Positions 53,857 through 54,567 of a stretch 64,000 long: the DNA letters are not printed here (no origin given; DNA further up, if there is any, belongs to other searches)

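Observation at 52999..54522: Fusion protein whose three recognisable domains all look catalytically dead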

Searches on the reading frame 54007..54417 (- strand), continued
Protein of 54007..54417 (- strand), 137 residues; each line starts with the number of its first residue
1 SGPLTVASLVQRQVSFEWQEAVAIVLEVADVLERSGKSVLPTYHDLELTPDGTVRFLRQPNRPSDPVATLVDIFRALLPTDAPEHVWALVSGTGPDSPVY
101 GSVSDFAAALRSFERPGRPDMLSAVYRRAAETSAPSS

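Call 69: fold_search(model_id=the predicted structure, library=pdb)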
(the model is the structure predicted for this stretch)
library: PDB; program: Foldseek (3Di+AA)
matches with E <= 10: 1314; with E <= 0.001: 0
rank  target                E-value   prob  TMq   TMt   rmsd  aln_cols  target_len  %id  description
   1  3rbw_A                1.5e-02  1.00  0.65  0.59   5.4       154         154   12  Crystal structure of Spire KIND domain (released 2011-07-06)
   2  2ylf                  1.5e-02  1.00  0.64  0.55   5.7       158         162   13  Crystal structure of the human Spir-1 KIND domain (released 2011-06-08)
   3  9d4w_B                2.1e-02  0.99  0.53  0.28   9.1       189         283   12  Structure of PAK1 in complex with compound 12 (released 2025-04-02)
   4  4o0r_B                2.5e-02  0.98  0.51  0.27   9.6       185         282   12  Back pocket flexibility provides group-II PAK selectivity for type 1 kinase inhibitors (released 2014-02-12)
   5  5ime_B                2.6e-02  0.99  0.54  0.29   9.2       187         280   12  Crystal structure of P21-activated kinase 1 (PAK1) in complex with compound 9 (released 2016-05-25)
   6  5kbr_B                3.8e-02  0.98  0.53  0.30   9.4       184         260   12  Pak1 in complex with 7-azaindole inhibitor (released 2016-09-28)
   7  4p90_B                4.1e-02  0.97  0.52  0.30   9.3       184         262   11  Crystal structure of the kinase domain of human PAK1 in complex with compound 15 (released 2014-09-10)
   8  4zy6_B                4.3e-02  0.98  0.54  0.29   9.4       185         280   11  Crystal structure of P21-activated kinase 1 in complex with an inhibitor compound 29 (released 2015-07-01)
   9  9d4x_B                4.5e-02  0.98  0.54  0.29   8.9       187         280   12  Structure of PAK1 in complex with compound 16 (released 2025-04-02)
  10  3q4z_B                5.1e-02  0.97  0.54  0.29   9.3       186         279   11  Structure of unphosphorylated PAK1 kinase domain (released 2011-12-21)
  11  9lbf_B                5.3e-02  0.99  0.58  0.28   6.3       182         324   10  The crystal structure of the truncated PAK2 containing D368N mutant (released 2025-08-13)
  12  5kbq_B                5.3e-02  0.97  0.54  0.29   9.4       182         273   12  Pak1 in complex with bis-anilino pyrimidine inhibitor (released 2016-09-28)
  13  2c6e_B                5.7e-02  0.84  0.43  0.26  12.5       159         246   17  Aurora A kinase activated mutant (T287D) in complex with a 5- aminopyrimidinyl quinazoline inhibitor (released 2006-01-11)
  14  4lgd_B                7.5e-02  0.90  0.47  0.23   7.9       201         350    9  Structural Basis for Autoactivation of Human Mst2 Kinase and Its Regulation by RASSF5 (released 2013-09-18)
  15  4o0t_B                7.9e-02  0.93  0.51  0.27   9.3       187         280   11  Back pocket flexibility provides group-II PAK selectivity for type 1 kinase inhibitors (released 2014-02-12)
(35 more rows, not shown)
